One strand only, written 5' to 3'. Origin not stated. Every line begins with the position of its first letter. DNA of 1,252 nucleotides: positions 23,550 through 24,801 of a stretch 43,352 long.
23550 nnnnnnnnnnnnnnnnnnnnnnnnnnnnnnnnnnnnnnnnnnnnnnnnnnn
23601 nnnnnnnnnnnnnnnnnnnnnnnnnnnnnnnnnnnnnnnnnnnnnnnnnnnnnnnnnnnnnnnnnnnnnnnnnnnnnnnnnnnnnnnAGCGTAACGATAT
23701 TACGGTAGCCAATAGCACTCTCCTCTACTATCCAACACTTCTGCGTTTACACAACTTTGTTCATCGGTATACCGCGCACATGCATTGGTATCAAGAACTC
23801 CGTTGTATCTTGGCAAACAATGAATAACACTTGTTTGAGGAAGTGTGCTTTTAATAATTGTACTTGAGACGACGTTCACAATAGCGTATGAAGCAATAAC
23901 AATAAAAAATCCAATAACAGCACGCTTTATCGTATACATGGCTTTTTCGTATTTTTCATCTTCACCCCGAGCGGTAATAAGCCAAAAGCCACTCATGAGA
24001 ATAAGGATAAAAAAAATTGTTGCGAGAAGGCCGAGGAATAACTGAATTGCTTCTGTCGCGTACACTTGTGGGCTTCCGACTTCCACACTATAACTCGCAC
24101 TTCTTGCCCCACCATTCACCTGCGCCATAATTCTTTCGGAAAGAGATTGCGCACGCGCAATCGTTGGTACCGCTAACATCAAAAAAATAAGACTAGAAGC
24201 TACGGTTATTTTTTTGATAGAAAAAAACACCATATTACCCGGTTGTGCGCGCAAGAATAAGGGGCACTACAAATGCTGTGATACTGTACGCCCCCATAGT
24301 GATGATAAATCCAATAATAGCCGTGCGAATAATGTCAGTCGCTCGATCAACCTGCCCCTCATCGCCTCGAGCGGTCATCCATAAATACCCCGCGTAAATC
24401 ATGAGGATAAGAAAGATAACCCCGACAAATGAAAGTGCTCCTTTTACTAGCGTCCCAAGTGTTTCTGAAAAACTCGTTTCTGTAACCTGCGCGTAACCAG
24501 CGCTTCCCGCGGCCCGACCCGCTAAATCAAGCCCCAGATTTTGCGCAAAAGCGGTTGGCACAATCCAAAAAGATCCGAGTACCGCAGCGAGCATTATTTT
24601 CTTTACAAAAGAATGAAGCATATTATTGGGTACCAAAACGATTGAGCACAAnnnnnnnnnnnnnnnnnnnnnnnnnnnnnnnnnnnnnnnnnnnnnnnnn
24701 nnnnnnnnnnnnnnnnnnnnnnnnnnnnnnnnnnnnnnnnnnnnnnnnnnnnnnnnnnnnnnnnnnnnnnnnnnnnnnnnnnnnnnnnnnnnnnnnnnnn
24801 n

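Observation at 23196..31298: Twelve-member tandem array of VirB2/TrbC-like two-helix 'pilin' paralogs with no secretion machinery in sight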

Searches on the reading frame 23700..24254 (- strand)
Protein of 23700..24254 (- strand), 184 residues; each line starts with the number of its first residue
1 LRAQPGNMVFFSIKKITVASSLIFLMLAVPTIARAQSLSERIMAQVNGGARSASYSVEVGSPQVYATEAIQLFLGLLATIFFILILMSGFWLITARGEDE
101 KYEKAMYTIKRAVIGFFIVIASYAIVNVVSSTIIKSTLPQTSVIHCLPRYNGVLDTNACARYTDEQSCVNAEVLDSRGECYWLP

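Call 3: search_protein_families(library=pfam, proteins=[window:23700-24254:-], max_evalue=0.1)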
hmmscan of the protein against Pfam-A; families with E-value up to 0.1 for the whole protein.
window:23700-24254:- (184 aa): 2 families
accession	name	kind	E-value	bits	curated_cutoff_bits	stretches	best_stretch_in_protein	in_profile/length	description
PF18895.5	T4SS_pilin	-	3.7e-08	33.8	26.6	1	69-129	15-71/71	Type IV secretion system pilin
PF01508.21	Paramecium_SA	-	0.01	16.7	21.2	1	156-182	27-50/62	Paramecium surface antigen domain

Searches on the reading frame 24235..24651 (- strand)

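Call 3: search_protein_families(library=pfam, proteins=[window:24235-24651:-], max_evalue=0.1)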
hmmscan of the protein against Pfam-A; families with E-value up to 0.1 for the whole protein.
window:24235-24651:- (138 aa): 4 families
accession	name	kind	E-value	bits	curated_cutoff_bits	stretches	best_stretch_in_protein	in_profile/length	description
PF18895.5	T4SS_pilin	-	5.3e-07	30.1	26.6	1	61-126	5-69/71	Type IV secretion system pilin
PF02322.20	Cyt_bd_oxida_II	-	0.014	15.2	35.6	1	30-133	123-217/302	Cytochrome bd terminal oxidase subunit II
PF10323.15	7TM_GPCR_Srv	-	0.015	15.1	21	1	3-96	102-192/283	Serpentine type 7TM GPCR chemoreceptor Srv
PF04610.19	TrbL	-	0.019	15.2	25.9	1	81-125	2-46/215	TrbL/VirB6 plasmid conjugal transfer protein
